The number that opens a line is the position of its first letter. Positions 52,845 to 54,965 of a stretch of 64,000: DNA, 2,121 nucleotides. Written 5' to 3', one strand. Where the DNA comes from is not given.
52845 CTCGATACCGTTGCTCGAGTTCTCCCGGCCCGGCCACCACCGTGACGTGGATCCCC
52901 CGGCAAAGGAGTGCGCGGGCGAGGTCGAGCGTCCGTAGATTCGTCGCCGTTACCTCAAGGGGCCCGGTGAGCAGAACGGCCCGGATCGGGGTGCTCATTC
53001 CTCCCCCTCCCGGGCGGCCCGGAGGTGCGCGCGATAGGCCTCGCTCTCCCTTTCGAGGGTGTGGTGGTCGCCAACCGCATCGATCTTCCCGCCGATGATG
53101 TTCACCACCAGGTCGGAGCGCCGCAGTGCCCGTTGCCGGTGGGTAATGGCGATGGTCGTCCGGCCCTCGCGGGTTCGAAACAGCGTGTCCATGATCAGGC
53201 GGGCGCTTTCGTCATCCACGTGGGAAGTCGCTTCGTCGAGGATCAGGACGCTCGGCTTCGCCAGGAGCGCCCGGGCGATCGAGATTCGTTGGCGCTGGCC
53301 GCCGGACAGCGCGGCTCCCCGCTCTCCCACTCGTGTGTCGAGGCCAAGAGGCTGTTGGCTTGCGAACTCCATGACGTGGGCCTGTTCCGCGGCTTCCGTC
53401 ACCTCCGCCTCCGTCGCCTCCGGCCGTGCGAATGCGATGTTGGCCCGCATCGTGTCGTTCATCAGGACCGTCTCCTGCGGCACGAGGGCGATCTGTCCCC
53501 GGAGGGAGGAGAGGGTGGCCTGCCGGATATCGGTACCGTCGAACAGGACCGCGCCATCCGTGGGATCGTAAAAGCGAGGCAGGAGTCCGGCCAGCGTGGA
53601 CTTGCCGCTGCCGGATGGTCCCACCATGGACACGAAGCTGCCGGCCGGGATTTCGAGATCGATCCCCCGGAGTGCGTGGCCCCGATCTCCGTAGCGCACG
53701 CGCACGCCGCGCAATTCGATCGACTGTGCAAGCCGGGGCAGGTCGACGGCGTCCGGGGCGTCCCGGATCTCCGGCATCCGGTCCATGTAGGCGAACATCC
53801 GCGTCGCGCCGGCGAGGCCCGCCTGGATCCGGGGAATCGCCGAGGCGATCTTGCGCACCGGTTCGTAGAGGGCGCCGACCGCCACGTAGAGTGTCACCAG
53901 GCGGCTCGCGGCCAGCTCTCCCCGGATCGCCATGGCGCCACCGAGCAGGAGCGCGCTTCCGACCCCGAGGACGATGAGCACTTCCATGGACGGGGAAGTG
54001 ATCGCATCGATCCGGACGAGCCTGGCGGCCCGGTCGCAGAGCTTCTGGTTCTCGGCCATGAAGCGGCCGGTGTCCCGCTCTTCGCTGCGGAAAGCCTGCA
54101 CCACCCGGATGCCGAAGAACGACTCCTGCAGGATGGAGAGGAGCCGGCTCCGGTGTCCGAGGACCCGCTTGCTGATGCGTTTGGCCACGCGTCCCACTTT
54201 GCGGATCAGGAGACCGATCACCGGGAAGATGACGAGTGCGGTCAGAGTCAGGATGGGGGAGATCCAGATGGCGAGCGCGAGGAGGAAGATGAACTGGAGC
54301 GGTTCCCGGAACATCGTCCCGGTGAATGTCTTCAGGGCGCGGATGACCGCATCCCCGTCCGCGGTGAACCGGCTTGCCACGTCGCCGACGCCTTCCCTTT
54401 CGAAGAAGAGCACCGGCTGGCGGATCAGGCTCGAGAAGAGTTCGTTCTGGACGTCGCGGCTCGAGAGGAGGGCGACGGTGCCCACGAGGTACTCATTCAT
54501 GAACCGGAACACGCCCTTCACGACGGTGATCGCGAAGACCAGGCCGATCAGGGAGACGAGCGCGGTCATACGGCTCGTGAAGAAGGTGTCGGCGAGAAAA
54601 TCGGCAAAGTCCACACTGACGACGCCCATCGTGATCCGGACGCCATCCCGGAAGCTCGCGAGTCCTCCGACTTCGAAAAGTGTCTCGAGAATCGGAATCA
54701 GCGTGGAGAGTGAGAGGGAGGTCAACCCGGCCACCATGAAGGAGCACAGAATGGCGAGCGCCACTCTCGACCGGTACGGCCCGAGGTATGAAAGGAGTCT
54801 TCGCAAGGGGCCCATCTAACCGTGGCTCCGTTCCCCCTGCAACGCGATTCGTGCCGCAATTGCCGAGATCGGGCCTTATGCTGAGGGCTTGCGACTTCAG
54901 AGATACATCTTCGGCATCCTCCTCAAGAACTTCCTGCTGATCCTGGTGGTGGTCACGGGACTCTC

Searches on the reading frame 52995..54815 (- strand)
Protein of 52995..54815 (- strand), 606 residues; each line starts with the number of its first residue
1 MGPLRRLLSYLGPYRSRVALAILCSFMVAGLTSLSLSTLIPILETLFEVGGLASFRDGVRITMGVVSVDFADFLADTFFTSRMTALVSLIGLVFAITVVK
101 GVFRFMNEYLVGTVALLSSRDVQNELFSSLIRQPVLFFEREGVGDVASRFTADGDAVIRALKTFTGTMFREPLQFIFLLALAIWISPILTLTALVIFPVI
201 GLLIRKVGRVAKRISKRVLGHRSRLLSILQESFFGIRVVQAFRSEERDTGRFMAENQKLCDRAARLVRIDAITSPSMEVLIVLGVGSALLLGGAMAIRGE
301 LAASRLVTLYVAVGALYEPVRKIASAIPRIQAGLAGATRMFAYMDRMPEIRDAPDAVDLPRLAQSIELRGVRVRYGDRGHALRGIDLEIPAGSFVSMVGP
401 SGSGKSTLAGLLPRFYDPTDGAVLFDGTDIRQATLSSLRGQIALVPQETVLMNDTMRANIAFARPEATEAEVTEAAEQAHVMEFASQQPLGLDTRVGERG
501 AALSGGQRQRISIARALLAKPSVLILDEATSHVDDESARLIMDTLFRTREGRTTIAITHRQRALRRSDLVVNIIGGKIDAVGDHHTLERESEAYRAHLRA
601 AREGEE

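Call 32: search_protein_families(library=pfam, proteins=[window:52995-54815:-], max_evalue=0.001)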
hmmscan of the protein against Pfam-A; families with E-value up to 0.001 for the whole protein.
window:52995-54815:- (606 aa): 4 families
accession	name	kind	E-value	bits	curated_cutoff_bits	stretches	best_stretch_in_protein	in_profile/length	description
PF00664.28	ABC_membrane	-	6.2e-35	121.7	28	1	60-317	37-271/274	ABC transporter transmembrane region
PF00005.33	ABC_tran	-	4.6e-33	115.2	25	1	382-531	1-137/137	ABC transporter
PF13191.12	AAA_16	-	1.2e-05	26.3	32.6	1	392-550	24-160/167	AAA ATPase domain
PF02463.25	SMC_N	-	1.2e-05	25.3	40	0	447-573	135-211/220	RecF/RecN/SMC N terminal domain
